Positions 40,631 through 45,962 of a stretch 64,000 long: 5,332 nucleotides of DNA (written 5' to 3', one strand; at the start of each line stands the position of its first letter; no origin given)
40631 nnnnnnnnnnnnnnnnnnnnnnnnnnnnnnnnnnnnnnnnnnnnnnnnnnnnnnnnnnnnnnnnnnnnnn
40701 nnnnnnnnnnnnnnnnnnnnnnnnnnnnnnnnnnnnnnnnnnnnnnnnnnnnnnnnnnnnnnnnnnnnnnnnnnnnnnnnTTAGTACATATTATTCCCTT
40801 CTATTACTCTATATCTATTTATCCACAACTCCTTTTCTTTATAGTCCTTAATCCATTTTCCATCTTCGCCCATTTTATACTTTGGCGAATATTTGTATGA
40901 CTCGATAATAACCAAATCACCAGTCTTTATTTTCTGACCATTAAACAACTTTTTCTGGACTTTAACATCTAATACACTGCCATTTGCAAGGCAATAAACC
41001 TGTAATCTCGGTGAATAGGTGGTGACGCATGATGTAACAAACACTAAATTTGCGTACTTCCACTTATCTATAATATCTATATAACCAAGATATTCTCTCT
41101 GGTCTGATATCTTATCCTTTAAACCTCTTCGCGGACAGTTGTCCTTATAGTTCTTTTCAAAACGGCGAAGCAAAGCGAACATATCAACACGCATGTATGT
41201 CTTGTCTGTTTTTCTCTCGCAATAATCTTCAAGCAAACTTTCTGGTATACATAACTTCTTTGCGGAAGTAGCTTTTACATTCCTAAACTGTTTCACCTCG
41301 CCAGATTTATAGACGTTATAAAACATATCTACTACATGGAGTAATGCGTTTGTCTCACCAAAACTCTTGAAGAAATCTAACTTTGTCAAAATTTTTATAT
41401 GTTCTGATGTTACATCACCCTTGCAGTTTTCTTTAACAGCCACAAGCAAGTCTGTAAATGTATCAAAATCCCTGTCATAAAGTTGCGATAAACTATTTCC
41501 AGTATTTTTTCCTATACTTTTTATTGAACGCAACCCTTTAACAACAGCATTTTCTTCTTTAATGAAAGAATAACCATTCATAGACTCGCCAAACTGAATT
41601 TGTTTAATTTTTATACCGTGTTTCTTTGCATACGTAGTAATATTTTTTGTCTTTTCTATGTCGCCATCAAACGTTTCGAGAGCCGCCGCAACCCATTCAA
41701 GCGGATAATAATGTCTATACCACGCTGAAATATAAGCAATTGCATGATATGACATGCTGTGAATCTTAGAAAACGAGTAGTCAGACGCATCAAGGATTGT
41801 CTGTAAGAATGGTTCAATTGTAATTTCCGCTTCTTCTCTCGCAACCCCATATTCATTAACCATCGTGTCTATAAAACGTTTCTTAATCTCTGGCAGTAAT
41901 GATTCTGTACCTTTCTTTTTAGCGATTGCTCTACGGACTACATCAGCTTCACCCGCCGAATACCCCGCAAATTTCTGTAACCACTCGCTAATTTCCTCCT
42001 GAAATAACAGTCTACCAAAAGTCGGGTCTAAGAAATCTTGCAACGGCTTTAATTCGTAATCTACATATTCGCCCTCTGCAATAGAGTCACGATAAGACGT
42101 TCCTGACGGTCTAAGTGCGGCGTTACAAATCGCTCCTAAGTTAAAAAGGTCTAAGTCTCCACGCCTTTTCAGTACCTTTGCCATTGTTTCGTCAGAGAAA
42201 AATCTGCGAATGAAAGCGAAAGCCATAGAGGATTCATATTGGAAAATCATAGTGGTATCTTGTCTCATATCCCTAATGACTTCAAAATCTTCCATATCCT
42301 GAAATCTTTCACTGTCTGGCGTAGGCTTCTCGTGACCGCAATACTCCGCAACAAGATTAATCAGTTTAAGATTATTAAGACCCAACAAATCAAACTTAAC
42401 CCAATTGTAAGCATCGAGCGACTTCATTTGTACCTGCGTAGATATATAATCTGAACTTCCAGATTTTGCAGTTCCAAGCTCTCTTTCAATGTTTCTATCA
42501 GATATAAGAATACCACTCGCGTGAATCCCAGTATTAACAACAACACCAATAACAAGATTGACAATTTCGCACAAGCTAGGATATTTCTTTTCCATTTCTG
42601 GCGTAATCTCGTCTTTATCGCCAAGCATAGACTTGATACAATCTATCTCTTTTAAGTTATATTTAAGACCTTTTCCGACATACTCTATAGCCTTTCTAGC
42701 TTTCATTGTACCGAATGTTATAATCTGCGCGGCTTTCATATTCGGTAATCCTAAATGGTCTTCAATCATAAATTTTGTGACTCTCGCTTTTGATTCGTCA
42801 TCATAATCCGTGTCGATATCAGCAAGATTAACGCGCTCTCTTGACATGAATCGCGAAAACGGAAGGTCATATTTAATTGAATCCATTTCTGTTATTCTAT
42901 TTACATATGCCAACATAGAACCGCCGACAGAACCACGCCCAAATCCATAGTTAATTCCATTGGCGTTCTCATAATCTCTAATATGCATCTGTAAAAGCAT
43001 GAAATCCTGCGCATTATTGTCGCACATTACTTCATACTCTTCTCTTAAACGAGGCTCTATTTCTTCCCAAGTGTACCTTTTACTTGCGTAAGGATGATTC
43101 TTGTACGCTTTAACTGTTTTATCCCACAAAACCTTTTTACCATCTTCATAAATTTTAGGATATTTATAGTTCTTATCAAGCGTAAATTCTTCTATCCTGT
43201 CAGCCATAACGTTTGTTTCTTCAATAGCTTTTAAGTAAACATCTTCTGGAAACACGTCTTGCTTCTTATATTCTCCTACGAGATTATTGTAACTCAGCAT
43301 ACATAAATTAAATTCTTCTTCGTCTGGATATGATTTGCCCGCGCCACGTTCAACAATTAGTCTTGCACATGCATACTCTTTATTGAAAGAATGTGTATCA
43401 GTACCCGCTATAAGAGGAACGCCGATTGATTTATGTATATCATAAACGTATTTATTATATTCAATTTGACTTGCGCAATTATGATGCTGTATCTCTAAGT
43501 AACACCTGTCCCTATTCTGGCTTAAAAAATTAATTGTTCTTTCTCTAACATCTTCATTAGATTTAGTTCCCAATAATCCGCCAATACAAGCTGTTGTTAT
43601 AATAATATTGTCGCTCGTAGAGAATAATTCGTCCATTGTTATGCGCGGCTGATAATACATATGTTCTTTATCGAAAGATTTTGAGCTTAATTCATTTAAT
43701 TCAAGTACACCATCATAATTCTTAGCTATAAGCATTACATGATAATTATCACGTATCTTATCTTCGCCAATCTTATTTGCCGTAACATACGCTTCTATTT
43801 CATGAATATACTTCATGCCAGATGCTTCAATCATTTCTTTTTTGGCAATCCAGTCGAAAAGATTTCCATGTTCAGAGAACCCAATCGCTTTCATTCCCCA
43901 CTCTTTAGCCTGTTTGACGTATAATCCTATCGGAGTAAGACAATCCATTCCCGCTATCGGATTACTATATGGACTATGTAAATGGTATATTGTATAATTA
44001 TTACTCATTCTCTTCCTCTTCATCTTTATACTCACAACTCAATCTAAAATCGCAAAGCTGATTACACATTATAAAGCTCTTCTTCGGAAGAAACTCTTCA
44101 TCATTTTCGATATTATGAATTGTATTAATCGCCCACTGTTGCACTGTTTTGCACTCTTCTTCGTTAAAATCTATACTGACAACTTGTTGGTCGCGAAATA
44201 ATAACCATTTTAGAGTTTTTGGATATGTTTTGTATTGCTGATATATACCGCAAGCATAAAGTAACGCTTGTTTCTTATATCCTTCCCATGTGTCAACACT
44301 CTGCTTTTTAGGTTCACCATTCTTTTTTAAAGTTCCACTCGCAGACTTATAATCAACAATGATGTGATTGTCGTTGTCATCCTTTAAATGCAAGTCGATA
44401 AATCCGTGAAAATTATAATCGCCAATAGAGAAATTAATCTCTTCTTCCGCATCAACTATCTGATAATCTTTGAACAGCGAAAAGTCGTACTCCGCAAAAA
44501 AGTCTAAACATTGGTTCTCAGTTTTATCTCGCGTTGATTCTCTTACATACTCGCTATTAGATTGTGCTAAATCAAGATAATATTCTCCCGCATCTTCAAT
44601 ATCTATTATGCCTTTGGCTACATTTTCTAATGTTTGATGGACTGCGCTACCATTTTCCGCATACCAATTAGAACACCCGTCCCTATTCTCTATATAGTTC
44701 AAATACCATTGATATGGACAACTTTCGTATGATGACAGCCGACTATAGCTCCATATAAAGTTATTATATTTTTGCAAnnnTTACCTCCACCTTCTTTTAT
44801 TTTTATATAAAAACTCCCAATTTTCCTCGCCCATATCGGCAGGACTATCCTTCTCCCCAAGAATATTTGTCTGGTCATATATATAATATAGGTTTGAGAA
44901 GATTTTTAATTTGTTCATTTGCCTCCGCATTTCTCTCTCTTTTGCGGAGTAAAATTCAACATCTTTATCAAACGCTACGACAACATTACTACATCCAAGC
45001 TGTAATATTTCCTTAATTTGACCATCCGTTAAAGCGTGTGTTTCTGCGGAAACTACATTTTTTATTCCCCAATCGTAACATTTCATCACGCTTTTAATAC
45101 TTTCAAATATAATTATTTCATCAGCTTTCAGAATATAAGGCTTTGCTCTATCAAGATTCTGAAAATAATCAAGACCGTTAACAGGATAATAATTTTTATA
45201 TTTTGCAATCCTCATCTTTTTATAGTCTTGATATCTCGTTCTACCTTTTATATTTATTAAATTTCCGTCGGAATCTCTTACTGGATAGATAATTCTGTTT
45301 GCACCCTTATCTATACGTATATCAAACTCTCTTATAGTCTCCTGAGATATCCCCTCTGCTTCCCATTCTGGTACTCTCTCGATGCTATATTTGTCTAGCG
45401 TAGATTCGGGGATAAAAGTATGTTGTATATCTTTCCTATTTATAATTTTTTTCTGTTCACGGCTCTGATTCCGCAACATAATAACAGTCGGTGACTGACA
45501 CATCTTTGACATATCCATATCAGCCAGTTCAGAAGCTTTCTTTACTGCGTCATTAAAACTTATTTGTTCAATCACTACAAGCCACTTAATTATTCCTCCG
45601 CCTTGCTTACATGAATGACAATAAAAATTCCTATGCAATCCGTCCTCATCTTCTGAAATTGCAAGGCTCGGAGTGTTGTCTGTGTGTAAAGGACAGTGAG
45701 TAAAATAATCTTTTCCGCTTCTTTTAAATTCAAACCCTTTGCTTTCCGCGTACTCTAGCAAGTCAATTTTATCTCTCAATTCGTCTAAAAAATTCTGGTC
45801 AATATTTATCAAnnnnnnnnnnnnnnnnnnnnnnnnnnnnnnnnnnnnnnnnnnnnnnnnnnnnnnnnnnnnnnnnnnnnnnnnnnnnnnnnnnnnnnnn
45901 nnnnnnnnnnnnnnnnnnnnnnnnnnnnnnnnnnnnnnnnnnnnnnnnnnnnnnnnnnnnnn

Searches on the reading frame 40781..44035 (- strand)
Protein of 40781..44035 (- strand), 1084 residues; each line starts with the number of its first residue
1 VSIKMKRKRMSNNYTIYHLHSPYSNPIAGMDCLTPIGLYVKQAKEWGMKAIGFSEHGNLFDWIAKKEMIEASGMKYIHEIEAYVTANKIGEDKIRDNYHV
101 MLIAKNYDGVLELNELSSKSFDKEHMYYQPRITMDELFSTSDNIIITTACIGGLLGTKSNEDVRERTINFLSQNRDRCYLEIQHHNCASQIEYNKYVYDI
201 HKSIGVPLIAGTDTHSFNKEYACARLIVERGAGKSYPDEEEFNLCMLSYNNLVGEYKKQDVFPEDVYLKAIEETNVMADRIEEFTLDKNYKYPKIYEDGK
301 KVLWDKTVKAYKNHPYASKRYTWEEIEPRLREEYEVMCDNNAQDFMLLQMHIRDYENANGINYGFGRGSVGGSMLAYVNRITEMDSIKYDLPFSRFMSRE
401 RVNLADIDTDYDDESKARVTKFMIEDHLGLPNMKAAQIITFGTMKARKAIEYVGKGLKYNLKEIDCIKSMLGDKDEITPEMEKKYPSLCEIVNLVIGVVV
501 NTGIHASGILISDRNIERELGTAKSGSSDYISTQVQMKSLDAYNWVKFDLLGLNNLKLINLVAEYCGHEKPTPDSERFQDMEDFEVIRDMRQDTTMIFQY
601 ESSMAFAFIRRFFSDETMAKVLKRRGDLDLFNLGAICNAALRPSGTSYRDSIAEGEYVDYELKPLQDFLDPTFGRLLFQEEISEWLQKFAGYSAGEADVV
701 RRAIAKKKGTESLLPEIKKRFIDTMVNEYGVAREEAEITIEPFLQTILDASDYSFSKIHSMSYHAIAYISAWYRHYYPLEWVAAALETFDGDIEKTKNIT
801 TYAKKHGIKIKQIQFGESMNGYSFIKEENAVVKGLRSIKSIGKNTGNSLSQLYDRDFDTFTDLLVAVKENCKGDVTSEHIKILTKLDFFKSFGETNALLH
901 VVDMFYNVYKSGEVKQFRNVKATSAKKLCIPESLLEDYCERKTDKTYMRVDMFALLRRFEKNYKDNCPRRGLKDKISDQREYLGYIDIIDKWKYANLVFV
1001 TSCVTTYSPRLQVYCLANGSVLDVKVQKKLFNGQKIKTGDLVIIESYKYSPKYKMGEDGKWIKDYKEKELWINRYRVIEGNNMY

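Call 10: search_protein_families(library=phrogs, max_evalue=0.00001, proteins=[window:40781-44035:-])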
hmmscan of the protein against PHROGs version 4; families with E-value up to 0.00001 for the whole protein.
window:40781-44035:- (1084 aa): 9 families
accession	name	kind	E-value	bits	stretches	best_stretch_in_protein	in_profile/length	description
phrog_405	-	DNA, RNA and nucleotide metabolism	2.1e-196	656.2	1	5-1064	35-1063/1190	DNA polymerase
phrog_11165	-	DNA, RNA and nucleotide metabolism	2.8e-53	182.1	1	323-852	37-574/782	DNA polymerase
phrog_7513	-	unknown function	1.1e-46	160.6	1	7-307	4-326/461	-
phrog_12219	-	DNA, RNA and nucleotide metabolism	3.8e-42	145.6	1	405-930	2-557/823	DNA polymerase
phrog_11119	-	DNA, RNA and nucleotide metabolism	6e-35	122.2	1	786-1079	3-295/299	DNA polymerase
phrog_21652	-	DNA, RNA and nucleotide metabolism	5.6e-22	79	1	366-727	33-430/476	DNA polymerase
phrog_13169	-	DNA, RNA and nucleotide metabolism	4.9e-16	59.6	1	39-201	24-192/463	DNA polymerase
phrog_11127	-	DNA, RNA and nucleotide metabolism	3.3e-09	38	1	270-397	41-170/171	DNA polymerase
phrog_4335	-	unknown function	1.4e-08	35.4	1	746-851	24-127/421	-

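Call 87: search_dna_similar(query=window:40781-44035:-, collection=phages, mode=protein, max_rows=8)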
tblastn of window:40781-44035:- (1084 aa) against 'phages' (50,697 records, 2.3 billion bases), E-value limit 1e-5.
Records with a match: 1362; places in all: 1369; records where one place covers at least 80% of the query: 246.
Best place of each record, by identity: <60% 1362.
By first word of the organism name: Pseudomonas 301; Mycobacterium 282; Streptomyces 211; Gordonia 132; Bacillus 99; Bacteriophage 46; Microbacterium 36; Escherichia 30; Lactococcus 22; Rhodococcus 22; and 56 more.
By host as written in the record: Mycobacterium smegmatis mc2 155 204; Pseudomonas aeruginosa 118; - 99; Pseudomonas aeruginosa PAO1 86; Streptomyces griseus ATCC 10137 81; Gordonia terrae 3612 65; Streptomyces lividans JI 1326 44; Mycobacterium smegmatis mc#155 37; and 209 more.
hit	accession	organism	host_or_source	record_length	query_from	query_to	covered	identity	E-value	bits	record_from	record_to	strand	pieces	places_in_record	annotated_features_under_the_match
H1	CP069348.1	Clostridioides phage pCD1602_4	water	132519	12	1080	99%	37.9%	0e+0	694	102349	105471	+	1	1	record has no annotation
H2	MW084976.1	Bacillus phage Kirov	Bacillus cereus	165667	10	1082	99%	37.6%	0e+0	671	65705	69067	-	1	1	DNA polymerase III alpha subunit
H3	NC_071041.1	Bacillus phage Kirov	Bacillus cereus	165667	10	1082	99%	37.6%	0e+0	671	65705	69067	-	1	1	DNA polymerase III alpha subunit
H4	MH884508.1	Bacillus phage vB_BcoS-136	Bacillus cohnii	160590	12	1078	98%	37.7%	0e+0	660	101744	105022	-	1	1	dnaE: DNA polymerase III subunit alpha | putative NHN endonuclease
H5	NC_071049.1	Bacillus phage vB_BcoS-136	Bacillus cohnii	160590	12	1078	98%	37.7%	0e+0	660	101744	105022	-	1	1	dnaE: DNA polymerase III subunit alpha | HNH endonuclease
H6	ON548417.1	Bacillus phage vB_BanS-Thrax1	Bacillus anthracis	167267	10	1078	99%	37.5%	0e+0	660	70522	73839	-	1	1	DNA polymerase III alpha subunit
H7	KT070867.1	Bacillus phage PBC2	Bacillus cereus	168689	10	1082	99%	37.4%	0e+0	658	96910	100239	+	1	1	DNA polymerase III alpha subunit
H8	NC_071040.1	Bacillus phage PBC2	Bacillus cereus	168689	10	1082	99%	37.4%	0e+0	658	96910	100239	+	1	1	DNA polymerase III alpha subunit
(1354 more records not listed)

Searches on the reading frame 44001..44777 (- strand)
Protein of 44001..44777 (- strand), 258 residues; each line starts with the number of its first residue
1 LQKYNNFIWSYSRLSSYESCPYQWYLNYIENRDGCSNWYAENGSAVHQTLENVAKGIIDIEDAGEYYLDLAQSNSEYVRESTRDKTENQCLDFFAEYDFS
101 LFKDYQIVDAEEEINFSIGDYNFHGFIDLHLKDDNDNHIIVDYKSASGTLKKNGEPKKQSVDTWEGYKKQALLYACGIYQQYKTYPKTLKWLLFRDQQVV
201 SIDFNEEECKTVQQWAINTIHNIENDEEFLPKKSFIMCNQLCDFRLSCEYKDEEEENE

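Call 72: search_protein_families(library=pfam, max_evalue=0.001, proteins=[window:44001-44777:-])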
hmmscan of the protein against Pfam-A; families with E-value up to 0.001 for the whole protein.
window:44001-44777:- (258 aa): 1 family
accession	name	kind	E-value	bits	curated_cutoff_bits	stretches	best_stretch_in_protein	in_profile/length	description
PF12705.13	PDDEXK_1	-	7.4e-23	82.2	22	1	9-248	2-246/247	PD-(D/E)XK nuclease superfamily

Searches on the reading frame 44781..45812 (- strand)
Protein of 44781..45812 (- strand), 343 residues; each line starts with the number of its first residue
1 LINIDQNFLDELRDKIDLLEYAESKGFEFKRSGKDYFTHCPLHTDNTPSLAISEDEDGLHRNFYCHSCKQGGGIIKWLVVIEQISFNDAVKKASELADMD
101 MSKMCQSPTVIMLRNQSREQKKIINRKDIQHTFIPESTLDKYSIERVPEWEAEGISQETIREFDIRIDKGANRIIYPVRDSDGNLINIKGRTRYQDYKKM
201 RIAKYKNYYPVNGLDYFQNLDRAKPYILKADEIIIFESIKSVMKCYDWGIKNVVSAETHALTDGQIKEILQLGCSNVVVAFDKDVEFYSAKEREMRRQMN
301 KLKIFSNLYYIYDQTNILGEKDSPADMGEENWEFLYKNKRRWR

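Call 72: search_protein_families(library=pfam, max_evalue=0.001, proteins=[window:44781-45812:-])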
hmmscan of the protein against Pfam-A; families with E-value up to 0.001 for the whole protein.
window:44781-45812:- (343 aa): 2 families
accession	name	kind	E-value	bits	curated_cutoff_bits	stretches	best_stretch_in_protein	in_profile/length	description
PF01807.25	Zn_ribbon_DnaG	-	6.2e-20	71.3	24.9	1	5-103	2-95/98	CHC2 zinc finger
PF13662.12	Toprim_4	-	4.6e-05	24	25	1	231-286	1-62/85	Toprim domain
